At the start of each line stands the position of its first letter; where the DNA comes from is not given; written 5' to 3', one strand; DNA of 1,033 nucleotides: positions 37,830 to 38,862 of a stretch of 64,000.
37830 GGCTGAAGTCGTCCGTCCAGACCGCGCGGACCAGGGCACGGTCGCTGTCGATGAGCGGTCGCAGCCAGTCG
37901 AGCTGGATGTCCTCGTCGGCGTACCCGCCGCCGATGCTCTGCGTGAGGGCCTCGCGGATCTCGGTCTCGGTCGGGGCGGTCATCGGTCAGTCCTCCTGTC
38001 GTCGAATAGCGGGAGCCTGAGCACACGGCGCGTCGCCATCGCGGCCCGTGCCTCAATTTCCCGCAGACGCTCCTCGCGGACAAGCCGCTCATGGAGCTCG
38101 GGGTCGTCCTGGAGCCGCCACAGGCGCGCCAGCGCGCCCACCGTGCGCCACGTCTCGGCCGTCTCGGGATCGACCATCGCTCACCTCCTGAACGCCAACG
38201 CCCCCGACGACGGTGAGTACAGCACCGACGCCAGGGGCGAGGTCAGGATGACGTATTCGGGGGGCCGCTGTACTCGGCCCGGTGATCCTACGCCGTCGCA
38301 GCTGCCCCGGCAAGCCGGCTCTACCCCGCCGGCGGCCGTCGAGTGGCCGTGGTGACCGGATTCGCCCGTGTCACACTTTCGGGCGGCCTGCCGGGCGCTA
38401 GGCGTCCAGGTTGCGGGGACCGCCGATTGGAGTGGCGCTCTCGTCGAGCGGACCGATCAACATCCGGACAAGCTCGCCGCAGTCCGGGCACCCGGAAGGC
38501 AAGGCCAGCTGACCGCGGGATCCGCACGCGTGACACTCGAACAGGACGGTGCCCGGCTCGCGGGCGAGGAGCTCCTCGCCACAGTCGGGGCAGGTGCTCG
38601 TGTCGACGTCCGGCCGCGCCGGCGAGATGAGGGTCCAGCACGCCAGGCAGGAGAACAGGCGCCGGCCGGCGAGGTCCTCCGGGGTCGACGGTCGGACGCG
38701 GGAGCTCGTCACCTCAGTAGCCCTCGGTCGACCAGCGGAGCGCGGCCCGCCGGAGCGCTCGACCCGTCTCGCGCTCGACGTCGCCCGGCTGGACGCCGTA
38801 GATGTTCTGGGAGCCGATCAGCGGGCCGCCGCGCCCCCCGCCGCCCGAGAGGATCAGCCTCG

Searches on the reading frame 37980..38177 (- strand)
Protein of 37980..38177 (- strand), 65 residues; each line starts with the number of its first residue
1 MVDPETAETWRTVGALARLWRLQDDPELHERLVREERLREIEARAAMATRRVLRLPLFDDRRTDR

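Call 7: search_protein_families(library=pfam, proteins=[window:37980-38177:-], max_evalue=0.01)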
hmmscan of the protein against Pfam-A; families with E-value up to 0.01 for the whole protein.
window:37980-38177:- (65 aa): 0 families

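Call 24: search_protein_families(library=pfam, proteins=[window:37980-38177:-], max_evalue=0.1)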
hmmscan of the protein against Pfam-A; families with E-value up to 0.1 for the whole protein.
window:37980-38177:- (65 aa): 0 families

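Call 25: search_protein_families(library=phrogs, proteins=[window:37980-38177:-], max_evalue=0.1)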
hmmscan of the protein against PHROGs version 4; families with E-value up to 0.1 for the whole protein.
window:37980-38177:- (65 aa): 0 families

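Call 50: search_protein_families(library=padloc, proteins=[window:37980-38177:-], max_evalue=0.01)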
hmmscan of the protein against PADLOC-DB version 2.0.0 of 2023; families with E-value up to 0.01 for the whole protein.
window:37980-38177:- (65 aa): 0 families

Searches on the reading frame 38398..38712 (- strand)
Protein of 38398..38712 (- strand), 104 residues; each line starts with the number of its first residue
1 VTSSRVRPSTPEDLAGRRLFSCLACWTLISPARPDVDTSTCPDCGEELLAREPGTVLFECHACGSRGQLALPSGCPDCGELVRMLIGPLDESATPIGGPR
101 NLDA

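Call 7: search_protein_families(library=pfam, proteins=[window:38398-38712:-], max_evalue=0.01)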
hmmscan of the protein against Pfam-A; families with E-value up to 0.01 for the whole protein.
window:38398-38712:- (104 aa): 13 families
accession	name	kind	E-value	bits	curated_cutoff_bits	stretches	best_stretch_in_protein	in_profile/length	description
PF23455.1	DUF7129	-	4e-08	33.3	30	1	53-83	7-38/45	Domain of unknown function (DUF7129)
PF07191.17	Zn_ribbon_6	-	3e-05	24.4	25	1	40-85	2-42/67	Double zinc ribbon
PF07754.17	HVO_2753_ZBP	-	0.00025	21.2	33.2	0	22-51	1-29/46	Small zinc finger protein HVO_2753-like, Zn-binding pocket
PF08772.16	Zn_ribbon_NOB1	-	0.00044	20.8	24.9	0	20-52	9-37/72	Nin one binding (NOB1) Zn-ribbon like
PF12760.12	Zn_ribbon_IS1595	-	0.00055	20.3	25.4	0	40-64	20-44/46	Transposase zinc-ribbon domain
PF12773.13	DZR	-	0.0006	20.4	27.3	0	38-79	12-45/45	Double zinc ribbon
PF09723.15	Zn_ribbon_8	-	0.00082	19.8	34.4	0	20-50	6-38/41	Zinc ribbon domain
PF06906.16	DUF1272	-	0.0012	19.4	25.3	0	38-51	41-54/57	Protein of unknown function (DUF1272)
PF02150.21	Zn_ribbon_RPB9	-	0.0031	17.8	25.2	0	41-65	4-29/36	RNA polymerases M/15 Kd subunit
PF01155.25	HypA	-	0.0052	17.2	28.9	0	56-81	69-95/112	Hydrogenase/urease nickel incorporation, metallochaperone, hypA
PF23549.1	Zn_ribbon_GRF_2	-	0.0057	16.8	27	0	4-27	14-37/45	GRF-like zinc ribbon domain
PF07282.18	Cas12f1-like_TNB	-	0.0088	16.6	26.3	0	38-66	28-49/60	Cas12f1-like, TNB domain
PF03119.21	DNA_ligase_ZBD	-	0.0089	16.3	25.8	0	40-58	1-18/27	NAD-dependent DNA ligase C4 zinc finger domain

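Call 8: search_protein_families(library=phrogs, proteins=[window:38398-38712:-], max_evalue=0.01)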
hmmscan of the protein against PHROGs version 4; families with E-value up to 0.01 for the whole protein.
window:38398-38712:- (104 aa): 1 family
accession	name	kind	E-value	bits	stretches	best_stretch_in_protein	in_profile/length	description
phrog_25658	-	unknown function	0.0067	17.6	0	40-47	9-16/58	-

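Call 25: search_protein_families(library=phrogs, proteins=[window:38398-38712:-], max_evalue=0.1)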
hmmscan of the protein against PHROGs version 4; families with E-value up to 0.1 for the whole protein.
window:38398-38712:- (104 aa): 5 families
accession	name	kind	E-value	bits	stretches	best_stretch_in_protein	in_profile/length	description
phrog_25658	-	unknown function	0.0067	17.6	0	40-47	9-16/58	-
phrog_37794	-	unknown function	0.011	15.8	1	25-64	248-286/377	-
phrog_16186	-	unknown function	0.02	15.8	0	39-61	7-30/50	-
phrog_36481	-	unknown function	0.021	15.9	0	37-64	13-35/60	-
phrog_18649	-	unknown function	0.071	14.1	0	28-48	34-55/68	-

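Call 50: search_protein_families(library=padloc, proteins=[window:38398-38712:-], max_evalue=0.01)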
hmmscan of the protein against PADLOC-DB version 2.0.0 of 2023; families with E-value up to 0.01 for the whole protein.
window:38398-38712:- (104 aa): 0 families

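Call 80: find_related_loci(query=window:38398-38712:-, collection=viral_contigs, flank=8000)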
Query window:38398-38712:- (104 aa) in viral_contigs; peptide patterns used: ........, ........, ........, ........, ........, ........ (x = any residue, [..] = any of these).
38 stretches matched a pattern, but none encodes a relative of the query by tblastn (E <= 1e-3).

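Call 82: search_protein_representatives(protein=window:38398-38712:-)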
Query: 104 residues. Proteins with E-value up to 0.001 (for the whole library): 10; up to 1e-10: 2; up to 1e-30: 1. The best 10 are listed.
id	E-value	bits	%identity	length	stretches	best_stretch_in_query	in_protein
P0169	1.1e-64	231.6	100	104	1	1-104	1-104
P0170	6.3e-11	58.5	46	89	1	18-88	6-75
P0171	1.9e-06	44.1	37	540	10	53-71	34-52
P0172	3.1e-05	40.2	37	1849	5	48-91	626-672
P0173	8.3e-05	38.8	39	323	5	29-82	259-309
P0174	8.8e-05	38.7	28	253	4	38-72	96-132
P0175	3.6e-04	36.7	40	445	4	14-96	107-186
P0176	3.9e-04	36.6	40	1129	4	27-68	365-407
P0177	8.7e-04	35.5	39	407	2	33-78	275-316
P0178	9.8e-04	35.3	37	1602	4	4-47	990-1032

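Call 83: find_encoding_contigs(protein=P0170, flank=10000, max_places=3)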
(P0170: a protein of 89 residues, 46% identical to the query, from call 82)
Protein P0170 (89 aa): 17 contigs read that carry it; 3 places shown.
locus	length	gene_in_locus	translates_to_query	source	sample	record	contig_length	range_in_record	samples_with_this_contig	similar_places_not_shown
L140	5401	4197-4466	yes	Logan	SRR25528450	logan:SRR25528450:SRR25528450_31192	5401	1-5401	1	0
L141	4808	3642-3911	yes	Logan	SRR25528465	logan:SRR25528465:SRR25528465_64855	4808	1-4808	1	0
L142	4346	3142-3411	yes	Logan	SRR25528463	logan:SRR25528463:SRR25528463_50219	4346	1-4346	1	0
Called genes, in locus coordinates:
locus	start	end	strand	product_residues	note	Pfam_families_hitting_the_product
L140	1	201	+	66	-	?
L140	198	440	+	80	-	-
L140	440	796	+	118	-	-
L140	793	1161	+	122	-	-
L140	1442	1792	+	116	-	-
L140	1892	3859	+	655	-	-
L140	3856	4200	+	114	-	PF04883:HK97-gp10_like (weak)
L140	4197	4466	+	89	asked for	PF01155:HypA (faint), PF23455:DUF7129 (faint)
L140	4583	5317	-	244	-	PF12686:DUF3800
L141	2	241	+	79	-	?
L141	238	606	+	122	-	-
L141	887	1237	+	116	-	-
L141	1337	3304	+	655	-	-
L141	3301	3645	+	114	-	PF04883:HK97-gp10_like (weak)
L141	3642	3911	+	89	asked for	PF01155:HypA (faint), PF23455:DUF7129 (faint)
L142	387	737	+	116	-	-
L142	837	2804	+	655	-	-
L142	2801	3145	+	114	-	PF04883:HK97-gp10_like (weak)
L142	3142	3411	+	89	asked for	PF01155:HypA (faint), PF23455:DUF7129 (faint)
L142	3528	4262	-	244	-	PF12686:DUF3800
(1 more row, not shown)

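Call 85: search_protein_families(library=phrogs, proteins=[L140:198-440:+, L140:440-796:+, L140:793-1161:+, L140:1442-1792:+, L140:1892-3859:+, L140:3856-4200:+, L140:4197-4466:+, L140:4583-5317:-], max_evalue=0.05)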
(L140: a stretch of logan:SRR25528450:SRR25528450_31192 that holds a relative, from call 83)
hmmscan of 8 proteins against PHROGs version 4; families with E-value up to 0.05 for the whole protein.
L140:198-440:+ (80 aa): 0 families

L140:440-796:+ (118 aa): 0 families

L140:793-1161:+ (122 aa): 0 families

L140:1442-1792:+ (116 aa): 0 families

L140:1892-3859:+ (655 aa): 24 families
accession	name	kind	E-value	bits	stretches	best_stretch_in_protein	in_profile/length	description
phrog_991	-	tail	6.5e-36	124.4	1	26-591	260-877/1966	tail length tape measure protein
phrog_8462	-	tail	2.4e-30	106.9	1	48-551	10-481/672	tail length tape measure protein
phrog_3981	-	tail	1.7e-27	97.7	1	20-551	21-475/584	tail length tape measure protein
phrog_1535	-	tail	4.8e-27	95.5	2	275-584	716-1081/1152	tail length tape measure protein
phrog_58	-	tail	1.8e-19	70.7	1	21-530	291-792/1544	tail length tape measure protein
phrog_1272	-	tail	3.4e-18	65.8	2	294-576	898-1102/1606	tail length tape measure protein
phrog_6900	-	tail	8.3e-14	53.2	1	22-132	48-159/235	tail length tape measure protein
phrog_4200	-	tail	3.9e-13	49.8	1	242-584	293-617/732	tail length tape measure protein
phrog_28083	-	unknown function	6e-11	42.6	1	32-426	194-589/830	-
phrog_971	-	lysis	6.9e-11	42.5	2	23-418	62-483/1338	endolysin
phrog_167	-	tail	9.5e-10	37.8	1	41-600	655-1093/1555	tail length tape measure protein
phrog_31409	-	tail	1.7e-07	31.6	1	17-262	32-275/365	tail length tape measure protein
phrog_28918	-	unknown function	1.4e-06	27.2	1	106-260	76-230/1445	-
phrog_305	-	tail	1.7e-06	27.9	1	341-531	413-624/1001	tail length tape measure protein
phrog_5493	-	tail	2.9e-06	26.8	1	182-513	605-913/1102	tail length tape measure protein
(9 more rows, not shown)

L140:3856-4200:+ (114 aa): 3 families
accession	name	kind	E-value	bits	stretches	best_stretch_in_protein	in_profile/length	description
phrog_556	-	head and packaging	9e-18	66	1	1-94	45-144/295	minor head protein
phrog_5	-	connector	7.2e-08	33.5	1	13-110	112-208/239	tail completion or Neck1 protein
phrog_24636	-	connector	0.0099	17.3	1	3-69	3-69/103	head-tail connector protein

L140:4197-4466:+ (89 aa): 3 families
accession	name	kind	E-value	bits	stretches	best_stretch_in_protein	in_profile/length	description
phrog_18649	-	unknown function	0.0029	18.6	1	27-71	12-56/68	-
phrog_16186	-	unknown function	0.015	16.2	0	62-75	8-21/50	-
phrog_9188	-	unknown function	0.018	16.3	1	37-68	30-62/70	-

L140:4583-5317:- (244 aa): 4 families
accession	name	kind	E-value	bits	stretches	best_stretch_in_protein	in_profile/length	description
phrog_38260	-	unknown function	6.4e-10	39.6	2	119-226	163-270/299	-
phrog_9243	-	unknown function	3.3e-05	24.5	1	3-223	4-210/234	-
phrog_3732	-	unknown function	0.00059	20.5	0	181-211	166-196/263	-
phrog_13187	-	unknown function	0.012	16.6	1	67-84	4-21/58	-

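Call 87: find_related_loci(query=L140:1892-3859:+, collection=viral_contigs, flank=10000)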
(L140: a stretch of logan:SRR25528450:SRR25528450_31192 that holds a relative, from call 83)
Query L140:1892-3859:+ (655 aa) in viral_contigs; peptide patterns used: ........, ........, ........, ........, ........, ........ (x = any residue, [..] = any of these).
18 stretches matched a pattern; 2 encode a relative of the query (tblastn E <= 1e-3); 2 distinct loci.
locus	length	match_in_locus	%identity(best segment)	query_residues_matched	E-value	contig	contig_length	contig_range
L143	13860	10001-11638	28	1-495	1e-7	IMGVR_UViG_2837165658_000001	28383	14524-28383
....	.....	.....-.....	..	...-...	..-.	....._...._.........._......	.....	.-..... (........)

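Call 96: predict_structure(alignment_id=A3)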
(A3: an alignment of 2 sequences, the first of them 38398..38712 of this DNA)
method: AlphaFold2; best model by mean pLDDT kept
length: 104 residues; sequences in the alignment: 2
mean_pLDDT: 56.2   pTM: 0.38
mean pLDDT of the five models: 56.2, 56.0, 51.2, 49.9, 42.4
residues with pLDDT >= 90: 0; 70-90: 15; 50-70: 52; < 50: 37
segments of 3 or more residues with pLDDT < 50: 6-17, 31-35, 87-104
pLDDT, mean of each block of 10 residues (from residue 1): 45 49 60 51 65 64 73 65 57 39 40
secondary structure, 60 per line:
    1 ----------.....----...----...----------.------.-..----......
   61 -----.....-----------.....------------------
elements in order: H11-15 E20-22 E27-29 E55-60 E66-70 E82-86
